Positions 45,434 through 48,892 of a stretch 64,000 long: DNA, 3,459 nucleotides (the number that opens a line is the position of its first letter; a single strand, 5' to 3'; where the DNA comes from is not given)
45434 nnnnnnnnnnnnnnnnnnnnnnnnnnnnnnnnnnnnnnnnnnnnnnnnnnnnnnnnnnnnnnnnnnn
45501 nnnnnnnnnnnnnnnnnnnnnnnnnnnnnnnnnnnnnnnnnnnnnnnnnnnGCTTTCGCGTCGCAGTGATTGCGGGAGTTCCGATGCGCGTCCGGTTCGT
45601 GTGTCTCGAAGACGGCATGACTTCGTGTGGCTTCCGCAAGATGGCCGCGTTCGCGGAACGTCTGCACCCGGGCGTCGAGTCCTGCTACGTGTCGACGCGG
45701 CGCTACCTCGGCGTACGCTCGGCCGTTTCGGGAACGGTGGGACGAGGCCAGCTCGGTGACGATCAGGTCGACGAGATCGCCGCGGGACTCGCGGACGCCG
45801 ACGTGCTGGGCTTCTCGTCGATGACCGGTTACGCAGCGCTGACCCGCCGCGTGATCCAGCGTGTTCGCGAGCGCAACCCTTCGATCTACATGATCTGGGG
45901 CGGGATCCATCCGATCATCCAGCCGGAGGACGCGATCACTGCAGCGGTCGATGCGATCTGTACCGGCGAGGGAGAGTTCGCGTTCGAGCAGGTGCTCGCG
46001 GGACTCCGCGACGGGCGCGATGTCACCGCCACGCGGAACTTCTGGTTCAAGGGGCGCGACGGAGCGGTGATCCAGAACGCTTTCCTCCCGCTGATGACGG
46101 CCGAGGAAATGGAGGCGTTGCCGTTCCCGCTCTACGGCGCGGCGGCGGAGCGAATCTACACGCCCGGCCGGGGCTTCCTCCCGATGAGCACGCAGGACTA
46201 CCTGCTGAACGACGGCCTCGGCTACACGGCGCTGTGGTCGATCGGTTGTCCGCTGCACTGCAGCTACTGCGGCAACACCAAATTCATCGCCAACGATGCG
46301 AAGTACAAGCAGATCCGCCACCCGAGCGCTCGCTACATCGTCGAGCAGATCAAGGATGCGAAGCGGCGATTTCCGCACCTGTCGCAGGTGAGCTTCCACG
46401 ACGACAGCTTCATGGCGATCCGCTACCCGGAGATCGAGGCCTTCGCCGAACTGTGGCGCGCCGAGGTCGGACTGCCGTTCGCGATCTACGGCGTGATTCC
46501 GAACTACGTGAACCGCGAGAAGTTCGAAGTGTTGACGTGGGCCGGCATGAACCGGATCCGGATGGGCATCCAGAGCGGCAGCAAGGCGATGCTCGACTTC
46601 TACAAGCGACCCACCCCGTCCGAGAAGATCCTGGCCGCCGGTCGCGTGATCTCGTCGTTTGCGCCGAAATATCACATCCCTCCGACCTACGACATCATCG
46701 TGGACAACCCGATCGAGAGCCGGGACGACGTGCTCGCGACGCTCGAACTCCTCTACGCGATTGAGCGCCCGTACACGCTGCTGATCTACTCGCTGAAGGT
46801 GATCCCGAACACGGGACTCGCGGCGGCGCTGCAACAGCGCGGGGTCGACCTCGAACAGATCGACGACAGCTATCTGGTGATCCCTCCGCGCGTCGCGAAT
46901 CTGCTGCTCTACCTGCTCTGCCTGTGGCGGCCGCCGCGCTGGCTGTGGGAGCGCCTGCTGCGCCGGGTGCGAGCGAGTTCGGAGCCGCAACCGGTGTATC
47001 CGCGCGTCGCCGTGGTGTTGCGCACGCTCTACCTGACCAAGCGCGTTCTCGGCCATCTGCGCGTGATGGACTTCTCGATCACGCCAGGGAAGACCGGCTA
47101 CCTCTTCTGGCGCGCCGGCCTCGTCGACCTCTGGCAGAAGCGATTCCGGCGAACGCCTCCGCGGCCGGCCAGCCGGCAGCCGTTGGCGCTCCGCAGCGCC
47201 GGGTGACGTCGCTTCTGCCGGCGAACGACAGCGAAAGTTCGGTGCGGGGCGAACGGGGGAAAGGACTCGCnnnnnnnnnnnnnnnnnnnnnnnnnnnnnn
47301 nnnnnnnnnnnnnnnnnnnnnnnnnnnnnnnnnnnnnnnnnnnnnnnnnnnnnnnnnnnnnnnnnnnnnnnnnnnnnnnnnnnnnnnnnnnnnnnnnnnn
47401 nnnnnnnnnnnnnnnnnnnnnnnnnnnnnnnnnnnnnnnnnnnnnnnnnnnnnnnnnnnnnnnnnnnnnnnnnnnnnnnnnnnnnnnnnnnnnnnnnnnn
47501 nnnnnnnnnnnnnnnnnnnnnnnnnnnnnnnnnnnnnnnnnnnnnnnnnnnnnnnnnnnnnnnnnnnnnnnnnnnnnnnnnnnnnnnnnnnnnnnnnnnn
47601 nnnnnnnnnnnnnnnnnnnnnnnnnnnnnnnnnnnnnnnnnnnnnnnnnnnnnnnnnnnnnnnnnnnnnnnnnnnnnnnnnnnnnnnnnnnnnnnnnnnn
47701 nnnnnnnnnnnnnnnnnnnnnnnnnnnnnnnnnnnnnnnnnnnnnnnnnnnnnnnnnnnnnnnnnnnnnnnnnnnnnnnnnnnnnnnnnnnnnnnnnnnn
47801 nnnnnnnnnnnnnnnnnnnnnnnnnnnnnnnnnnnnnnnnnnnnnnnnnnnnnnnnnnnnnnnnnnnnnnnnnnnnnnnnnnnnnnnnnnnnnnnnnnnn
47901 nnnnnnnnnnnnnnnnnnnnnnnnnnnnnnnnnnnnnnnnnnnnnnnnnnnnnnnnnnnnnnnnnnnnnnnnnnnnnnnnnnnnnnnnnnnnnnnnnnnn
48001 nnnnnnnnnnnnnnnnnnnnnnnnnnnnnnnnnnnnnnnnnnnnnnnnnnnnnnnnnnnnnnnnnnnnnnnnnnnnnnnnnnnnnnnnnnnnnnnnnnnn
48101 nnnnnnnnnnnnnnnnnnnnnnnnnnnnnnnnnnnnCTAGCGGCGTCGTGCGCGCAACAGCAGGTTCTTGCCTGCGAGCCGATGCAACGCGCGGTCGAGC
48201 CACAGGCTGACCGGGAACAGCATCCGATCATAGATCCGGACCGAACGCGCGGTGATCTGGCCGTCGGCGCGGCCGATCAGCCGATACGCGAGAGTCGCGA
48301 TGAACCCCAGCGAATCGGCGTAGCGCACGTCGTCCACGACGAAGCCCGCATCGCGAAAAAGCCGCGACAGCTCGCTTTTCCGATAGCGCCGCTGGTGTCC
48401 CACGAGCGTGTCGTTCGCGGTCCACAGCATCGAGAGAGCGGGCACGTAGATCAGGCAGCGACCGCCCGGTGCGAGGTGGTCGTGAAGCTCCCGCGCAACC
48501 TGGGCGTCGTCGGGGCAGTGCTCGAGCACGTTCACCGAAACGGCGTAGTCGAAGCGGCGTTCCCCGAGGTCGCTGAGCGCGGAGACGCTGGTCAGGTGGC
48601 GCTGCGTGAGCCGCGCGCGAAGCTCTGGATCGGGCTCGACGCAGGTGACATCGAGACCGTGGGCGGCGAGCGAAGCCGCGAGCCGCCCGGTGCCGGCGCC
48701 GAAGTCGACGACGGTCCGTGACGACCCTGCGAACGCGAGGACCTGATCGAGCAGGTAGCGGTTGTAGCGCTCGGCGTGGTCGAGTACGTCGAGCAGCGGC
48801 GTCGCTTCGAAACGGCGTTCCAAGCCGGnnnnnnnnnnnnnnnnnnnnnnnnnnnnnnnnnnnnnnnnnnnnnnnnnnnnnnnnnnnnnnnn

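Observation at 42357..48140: rSAM - GMC oxidoreductase - rSAM - Zn-ribbon methyltransferase cassette directly upstream of the GT2/GT-C genes: possible tailoring of a lipid-linked sugar donor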

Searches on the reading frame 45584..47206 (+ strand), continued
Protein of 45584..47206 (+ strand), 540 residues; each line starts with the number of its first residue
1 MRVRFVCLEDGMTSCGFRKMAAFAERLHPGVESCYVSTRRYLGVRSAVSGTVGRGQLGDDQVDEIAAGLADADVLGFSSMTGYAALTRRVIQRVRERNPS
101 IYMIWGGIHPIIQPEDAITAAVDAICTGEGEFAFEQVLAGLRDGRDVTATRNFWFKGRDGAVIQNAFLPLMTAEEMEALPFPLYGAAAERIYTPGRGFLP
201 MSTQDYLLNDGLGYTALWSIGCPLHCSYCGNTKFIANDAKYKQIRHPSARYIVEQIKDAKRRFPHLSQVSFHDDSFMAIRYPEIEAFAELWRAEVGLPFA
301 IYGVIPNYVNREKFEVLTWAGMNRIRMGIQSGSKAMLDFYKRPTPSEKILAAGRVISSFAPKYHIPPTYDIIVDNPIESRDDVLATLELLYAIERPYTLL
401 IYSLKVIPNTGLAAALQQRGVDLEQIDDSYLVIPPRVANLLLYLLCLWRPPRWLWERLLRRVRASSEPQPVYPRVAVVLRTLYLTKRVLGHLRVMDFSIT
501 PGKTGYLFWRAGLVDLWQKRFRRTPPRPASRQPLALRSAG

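Call 55: search_protein_families(library=ncbifam, proteins=[L085:9622-10386:-, L135:2757-3485:+, L155:4709-7660:+, L101:2188-2904:+], max_evalue=0.001)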
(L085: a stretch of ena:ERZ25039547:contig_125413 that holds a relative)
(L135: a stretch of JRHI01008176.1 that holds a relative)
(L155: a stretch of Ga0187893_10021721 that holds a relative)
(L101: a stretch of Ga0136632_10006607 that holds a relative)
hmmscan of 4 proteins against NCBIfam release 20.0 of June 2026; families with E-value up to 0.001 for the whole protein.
L085:9622-10386:- (254 aa): 24 families
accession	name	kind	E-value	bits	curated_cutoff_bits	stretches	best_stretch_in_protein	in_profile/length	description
TIGR04182.1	glyco_TIGR04182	equivalog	1.8e-34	119.5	325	1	10-231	3-218/293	S-layer glycoprotein N-glycosyltransferase AglJ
NF058614.1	PPMAGASynPpgS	equivalog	6.3e-22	78.1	370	1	11-203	4-195/226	polyprenyl-phospho-N-acetylgalactosaminyl synthase PpgS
TIGR03937.1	PgaC_IcaA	equivalog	1e-18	67.5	422.3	1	4-95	42-136/407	poly-beta-1,6-N-acetyl-D-glucosamine synthase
NF041875.1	EPS_EpsD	equivalog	4.7e-18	65.7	370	1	9-140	1-135/325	exopolysaccharide biosynthesis glycosyltransferase EpsD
NF041391.1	DPhHxTase_Halo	equivalog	1.5e-16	60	375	1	15-208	3-187/213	dolichyl-phosphate hexose transferase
NF007482.0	PRK10073.1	equivalog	2.9e-15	56.1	423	1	7-115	6-116/334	glycosyltransferase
NF007986.1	PRK10714.1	equivalog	3.5e-15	55.8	529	1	9-212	8-208/316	undecaprenyl-phosphate 4-deoxy-4-formamido-L-arabinose transferase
NF047588.1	GlcsyltransPgfSStrep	equivalog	6e-14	52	500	1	9-173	3-168/308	glycosyltransferase PgfS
NF010496.0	PRK13915.1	equivalog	1.1e-13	50.9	262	1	9-109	33-142/307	glucosyl-3-phosphoglycerate synthase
NF047683.1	TeichurnBiosyTuaG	equivalog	1.1e-12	48.2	400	1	6-101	5-103/252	teichuronic acid biosynthesis protein TuaG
TIGR03965.1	mycofact_glyco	equivalog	1.1e-11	44.3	280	1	7-109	74-179/467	mycofactocin biosynthesis glycosyltransferase MftF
TIGR04283.1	glyco_like_mftF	equivalog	1.2e-11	44.7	182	1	9-109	1-97/221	TIGR04283 family arsenosugar biosynthesis glycosyltransferase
TIGR03469.1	HpnB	hypoth_equivalog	3.3e-09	36.2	379.25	1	6-112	43-163/386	hopene-associated glycosyltransferase HpnB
NF045692.1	OglycostaseCruG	equivalog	5.6e-09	35.4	600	1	9-124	43-168/386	2'-O-glycosyltransferase CruG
NF041865.1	EpsU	equivalog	6.7e-09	35.2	700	1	4-114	36-152/394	exopolysaccharide biosynthesis GT2 family glycosyltransferase EpsU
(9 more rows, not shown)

L135:2757-3485:+ (243 aa): 16 families
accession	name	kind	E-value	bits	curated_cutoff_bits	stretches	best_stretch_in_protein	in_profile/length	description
NF041875.1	EPS_EpsD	equivalog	8.2e-14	51.7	370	1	14-124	1-103/325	exopolysaccharide biosynthesis glycosyltransferase EpsD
NF007986.1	PRK10714.1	equivalog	3.2e-12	46.1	529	1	14-176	8-162/316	undecaprenyl-phosphate 4-deoxy-4-formamido-L-arabinose transferase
NF010496.0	PRK13915.1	equivalog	2e-11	43.6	262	1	12-119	31-136/307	glucosyl-3-phosphoglycerate synthase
NF047588.1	GlcsyltransPgfSStrep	equivalog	2.7e-11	43.3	500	1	14-178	3-159/308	glycosyltransferase PgfS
TIGR04182.1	glyco_TIGR04182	equivalog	6e-11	42.3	325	1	15-238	3-212/293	S-layer glycoprotein N-glycosyltransferase AglJ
NF041391.1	DPhHxTase_Halo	equivalog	4.8e-10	38.8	375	1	20-242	3-207/213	dolichyl-phosphate hexose transferase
NF007482.0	PRK10073.1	equivalog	8.9e-09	34.8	423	1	10-109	4-95/334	glycosyltransferase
TIGR03965.1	mycofact_glyco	equivalog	1.9e-08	33.6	280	1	4-110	66-165/467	mycofactocin biosynthesis glycosyltransferase MftF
TIGR03937.1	PgaC_IcaA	equivalog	6.9e-08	31.8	422.3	1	10-109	43-135/407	poly-beta-1,6-N-acetyl-D-glucosamine synthase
TIGR04283.1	glyco_like_mftF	equivalog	1.9e-07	30.9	182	1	14-124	1-97/221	TIGR04283 family arsenosugar biosynthesis glycosyltransferase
TIGR04242.1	nodulat_NodC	equivalog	2.7e-06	26.6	550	1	9-127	45-159/395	chitooligosaccharide synthase NodC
TIGR03469.1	HpnB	hypoth_equivalog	4e-06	26.1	379.25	1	9-123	41-159/386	hopene-associated glycosyltransferase HpnB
NF038302.1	EPS_HpsE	equivalog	8.1e-06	25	300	1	14-112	3-99/307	hormogonium polysaccharide biosynthesis glycosyltransferase HpsE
NF058614.1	PPMAGASynPpgS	equivalog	0.00013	21.5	370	1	16-217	4-194/226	polyprenyl-phospho-N-acetylgalactosaminyl synthase PpgS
NF045692.1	OglycostaseCruG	equivalog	0.00014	20.9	600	1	7-82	36-105/386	2'-O-glycosyltransferase CruG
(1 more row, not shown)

L155:4709-7660:+ (983 aa): 0 families

L101:2188-2904:+ (238 aa): 4 families
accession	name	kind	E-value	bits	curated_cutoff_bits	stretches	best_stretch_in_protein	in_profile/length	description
NF053665.1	TransRegDtxRActin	equivalog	6.3e-38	130.5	290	1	10-213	8-230/233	iron-dependent transcriptional repressor DtxR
NF047407.1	TransRegMntRTherm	equivalog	1.7e-28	99.8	350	1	2-210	2-220/227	manganese-dependent transcriptional regulator MntR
NF008273.0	PRK11050.1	equivalog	2.2e-13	50.2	153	1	30-111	58-138/156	manganese-binding transcriptional regulator MntR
NF003025.0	PRK03902.1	equivalog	8.1e-12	45.4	138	1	7-112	3-107/142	transcriptional regulator MntR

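Call 61: search_protein_families(library=pfam, alignment_id=A2, max_evalue=0.0001)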
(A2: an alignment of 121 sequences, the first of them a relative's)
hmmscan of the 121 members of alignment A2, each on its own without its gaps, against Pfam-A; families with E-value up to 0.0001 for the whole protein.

A. member 1, L083:7164-7880:+ (238 aa): 4 families
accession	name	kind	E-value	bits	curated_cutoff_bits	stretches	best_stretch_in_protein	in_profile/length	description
PF02742.21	Fe_dep_repr_C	-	8.2e-30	103.1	27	1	67-134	1-68/70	Iron dependent repressor, metal binding and dimerisation domain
PF01325.25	Fe_dep_repress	-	6.6e-12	45.9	26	1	10-63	6-59/60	Iron dependent repressor, N-terminal DNA binding domain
PF12802.13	MarR_2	-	3.5e-06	27.5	27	1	14-61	8-55/61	MarR family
PF04023.20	FeoA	-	7e-06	26.5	23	1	143-213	1-72/74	FeoA domain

B. families by the number of members that match (of 121 scanned): 76 families (the first 25 are shown)
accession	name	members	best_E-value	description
PF02742.21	Fe_dep_repr_C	18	8.4e-31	Iron dependent repressor, metal binding and dimerisation domain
PF04023.20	FeoA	18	1.5e-09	FeoA domain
PF01325.25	Fe_dep_repress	16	6.6e-12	Iron dependent repressor, N-terminal DNA binding domain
PF12802.13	MarR_2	16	2.1e-06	MarR family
PF01988.24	VIT1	8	2.8e-57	VIT family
PF03704.23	BTAD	8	1.5e-26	Bacterial transcriptional activator domain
PF02915.23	Rubrerythrin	8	5.7e-08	Rubrerythrin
PF13191.12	AAA_16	7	9.8e-29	AAA ATPase domain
PF08241.18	Methyltransf_11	7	9e-23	Methyltransferase domain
PF13489.12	Methyltransf_23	7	1.7e-21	Methyltransferase domain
PF13649.12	Methyltransf_25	7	4.5e-18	Methyltransferase domain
PF13847.12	Methyltransf_31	7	3.1e-16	Methyltransferase domain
PF08242.18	Methyltransf_12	7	1.3e-14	Methyltransferase domain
PF13401.12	AAA_22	6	2.5e-07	AAA domain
PF00486.34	Trans_reg_C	5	4.3e-05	Transcriptional regulatory protein, C terminal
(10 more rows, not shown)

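Call 86: predict_structure(alignment_id=A3)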
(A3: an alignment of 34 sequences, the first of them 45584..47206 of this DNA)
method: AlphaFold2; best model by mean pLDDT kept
length: 540 residues; sequences in the alignment: 34
mean_pLDDT: 80.7   pTM: 0.82
mean pLDDT of the five models: 80.7, 78.9, 78.3, 76.5, 72.8
residues with pLDDT >= 90: 200; 70-90: 228; 50-70: 67; < 50: 45
segments of 3 or more residues with pLDDT < 50: 108-113, 219-221, 223-238, 240-244, 407-410, 428-430, 535-540
pLDDT, mean of each block of 10 residues (from residue 1): 87 66 91 84 72 75 96 89 80 96 73 65 81 90 94 86 80 77 86 93 83 69 42 40 60 89 88 74 90 91 83 93 87 82 81 93 88 82 95 92 57 69 57 82 95 97 90 93 88 69 83 86 82 48
secondary structure, 60 per line:
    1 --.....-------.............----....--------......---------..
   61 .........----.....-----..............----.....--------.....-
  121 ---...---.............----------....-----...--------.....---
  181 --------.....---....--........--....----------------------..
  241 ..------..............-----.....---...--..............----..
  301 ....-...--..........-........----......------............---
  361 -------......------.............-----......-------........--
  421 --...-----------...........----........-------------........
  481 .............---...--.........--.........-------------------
elements in order: E3-7 H15-27 E32-35 H44-49 H59-69 E74-78 H84-97 E102-106 H115-119 E124-126 H130-142 E153-156 E162-164 H173-177 E189-193 E197-200 H203-210 E213-216 H239-242 H249-262 E268-272 H281-294 E299-304 H311-320 E322-329 H334-339 H346-357 E368-373 H380-392 E398-403 H411-418 H437-447 H452-459 H473-493 H502-510 H513-521

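Call 90: fold_search(model_id=the predicted structure, library=pdb)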
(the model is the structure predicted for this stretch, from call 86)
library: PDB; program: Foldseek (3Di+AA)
matches with E <= 10: 1486; with E <= 0.001: 42
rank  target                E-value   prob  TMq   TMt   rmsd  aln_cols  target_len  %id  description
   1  9ccb                  1.7e-13  1.00  0.54  0.68   8.5       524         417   15  X-ray crystal structure of methyl-coenzyme M reductase glutamine methylase (MgmA) from Methanothermobacter marburgensis  (released 2025-01-01)
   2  5ul4                  1.5e-12  1.00  0.53  0.41  13.0       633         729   15  Structure of Cobalamin-dependent S-adenosylmethionine radical enzyme OxsB with aqua-cobalamin and S-adenosylmethionine b (released 2017-04-19)
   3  5ul2                  4.8e-12  1.00  0.53  0.40  13.6       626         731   14  Structure of Apo, SeMet-labeled Cobalamin-dependent S-adenosylmethionine radical enzyme OxsB (released 2017-04-19)
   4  5ul3                  6.7e-12  1.00  0.53  0.41  13.3       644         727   14  Structure of Cobalamin-dependent S-adenosylmethionine radical enzyme OxsB with aqua-cobalamin bound (released 2017-04-19)
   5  6wte_A                4.1e-11  1.00  0.53  0.51   8.7       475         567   13  Structure of radical S-adenosylmethionine methyltransferase, TsrM, from Kitasatospora setae with cobalamin and [4Fe-4S (released 2020-12-23)
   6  7kdy_A                1.6e-10  1.00  0.49  0.41  13.8       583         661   18  Crystal structure of Streptomyces tokunonesis TokK with hydroxycobalamin, 5'-deoxyadenosine, methionine, and (2R)-pant (released 2022-01-12)
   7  6wte_B                1.7e-10  1.00  0.53  0.53   6.1       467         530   13  Structure of radical S-adenosylmethionine methyltransferase, TsrM, from Kitasatospora setae with cobalamin and [4Fe-4S (released 2020-12-23)
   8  6wtf_A                2.7e-10  1.00  0.54  0.54   5.8       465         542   13  Structure of radical S-adenosylmethionine methyltransferase, TsrM, from Kitasatospora setae with tryptophan substrate  (released 2020-12-23)
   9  7kdx_B                3.2e-10  1.00  0.47  0.40  13.8       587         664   18  Crystal structure of Streptomyces tokunonesis TokK with hydroxycobalamin, 5'-deoxyadenosine, and methionine (released 2022-01-12)
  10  6wtf_B                3.6e-10  1.00  0.52  0.52   6.1       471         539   13  Structure of radical S-adenosylmethionine methyltransferase, TsrM, from Kitasatospora setae with tryptophan substrate  (released 2020-12-23)
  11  7kdx_A                5.0e-10  1.00  0.50  0.42   9.2       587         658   17  Crystal structure of Streptomyces tokunonesis TokK with hydroxycobalamin, 5'-deoxyadenosine, and methionine (released 2022-01-12)
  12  9a6d_A                5.3e-10  1.00  0.43  0.50   9.5       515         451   13  Integrative model of MTAB-YVFG by crosslinking MS and deep learning (released 2024-09-18)
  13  6fd2_B                6.2e-10  1.00  0.46  0.54   9.2       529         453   13  Radical SAM 1,2-diol dehydratase AprD4 in complex with its substrate paromamine (released 2018-01-17)
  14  7mjz                  8.2e-10  1.00  0.47  0.55   7.9       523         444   12  The structure of MiaB with pentasulfide bridge (released 2021-09-15)
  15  9n1b                  1.1e-09  1.00  0.53  0.46  11.7       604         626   16  Crystal structure of CysS from Corallococcus sp. CA054B with 5'-deoxyadenosine, methionine, and pantetheinylated 3-metho (released 2026-01-28)
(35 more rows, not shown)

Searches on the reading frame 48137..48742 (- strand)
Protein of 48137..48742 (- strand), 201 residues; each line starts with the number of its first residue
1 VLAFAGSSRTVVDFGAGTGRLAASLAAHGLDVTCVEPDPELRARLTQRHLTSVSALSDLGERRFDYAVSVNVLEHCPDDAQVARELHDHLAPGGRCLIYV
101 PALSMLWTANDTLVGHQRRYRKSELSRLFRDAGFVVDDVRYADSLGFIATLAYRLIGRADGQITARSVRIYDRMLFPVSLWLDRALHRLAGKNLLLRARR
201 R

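Call 6: search_protein_families(library=pfam, proteins=[window:48137-48742:-], max_evalue=0.01)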
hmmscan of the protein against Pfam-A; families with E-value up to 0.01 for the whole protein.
window:48137-48742:- (201 aa): 6 families
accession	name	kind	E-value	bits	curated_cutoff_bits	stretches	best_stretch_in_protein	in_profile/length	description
PF13489.12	Methyltransf_23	-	1.9e-20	73.7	27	1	6-137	21-162/164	Methyltransferase domain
PF08242.18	Methyltransf_12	-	1.7e-14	54.8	30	1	12-96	1-98/98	Methyltransferase domain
PF08241.18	Methyltransf_11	-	4e-14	53.5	21.2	1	12-98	1-95/95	Methyltransferase domain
PF13649.12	Methyltransf_25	-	2e-11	44.9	27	1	11-94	1-97/97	Methyltransferase domain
PF05219.18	DREV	-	3.1e-06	26.9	26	1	8-98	95-186/265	DREV methyltransferase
PF13847.12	Methyltransf_31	-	4.9e-06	26.7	27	1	8-131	4-143/145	Methyltransferase domain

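Call 7: search_protein_families(library=ncbifam, proteins=[window:48137-48742:-], max_evalue=0.01)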
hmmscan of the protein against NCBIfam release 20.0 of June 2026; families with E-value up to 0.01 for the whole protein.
window:48137-48742:- (201 aa): 11 families
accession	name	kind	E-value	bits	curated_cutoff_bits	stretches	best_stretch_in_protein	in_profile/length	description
TIGR01983.1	UbiG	equivalog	1.1e-07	31.5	102.95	1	9-98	51-151/228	bifunctional 2-polyprenyl-6-hydroxyphenol methylase/3-demethylubiquinol 3-O-methyltransferase UbiG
NF043040.1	corrin_prot_MT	hypoth_equivalog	4.9e-07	29.4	180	1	7-98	41-147/216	corrinoid protein-associated methyltransferase CpaM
NF041820.1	daptide_MTase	equivalog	7e-07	28.9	175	1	8-99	37-143/243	daptide-type RiPP biosynthesis methyltransferase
NF045667.1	MTase_DVU1556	equivalog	1.6e-05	24.5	155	1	8-137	23-163/213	DVU_1556 family methyltransferase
NF000499.2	Erm23S_rRNA_broad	equivalog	3.2e-05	23.5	212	1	8-49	24-65/244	23S ribosomal RNA methyltransferase Erm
NF010703.0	PRK14103.1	equivalog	8.3e-05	22.1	320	1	7-145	29-172/256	trans-aconitate 2-methyltransferase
TIGR02021.1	BchM-ChlM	equivalog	0.00055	19.4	158.9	1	9-80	56-135/218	magnesium protoporphyrin IX methyltransferase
TIGR00755.1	ksgA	equivalog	0.00062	19.2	171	1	8-49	30-71/256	16S rRNA (adenine(1518)-N(6)/adenine(1519)-N(6))-dimethyltransferase RsmA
TIGR01444.1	fkbM_fam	subfamily_domain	0.0011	19.4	37.7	1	10-48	1-41/143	FkbM family methyltransferase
NF008992.0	PRK12335.1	equivalog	0.0026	17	303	1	9-133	124-255/289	SAM-dependent methyltransferase TehB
NF000058.2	Erm41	exception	0.0043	17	350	1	7-46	31-70/173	23S rRNA (adenine(2058)-N(6))-methyltransferase Erm(41)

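Call 68: search_solved_structures(query=window:48137-48742:-, max_evalue=0.001)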
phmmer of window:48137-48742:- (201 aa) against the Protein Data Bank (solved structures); distinct sequences matched with E-value up to 0.001: 4.
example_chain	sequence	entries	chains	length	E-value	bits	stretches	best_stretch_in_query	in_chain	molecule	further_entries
2p7h_A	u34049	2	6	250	2.6e-05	27.4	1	11-104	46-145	Hypothetical protein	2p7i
5ufm_A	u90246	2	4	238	0.00019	24.6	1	4-138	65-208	Methyltransferase domain protein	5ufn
3cc8_A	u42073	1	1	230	0.00039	23.5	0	9-116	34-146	Putative methyltransferase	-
7wzf_A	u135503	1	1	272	0.0004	23.5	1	11-99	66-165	YunM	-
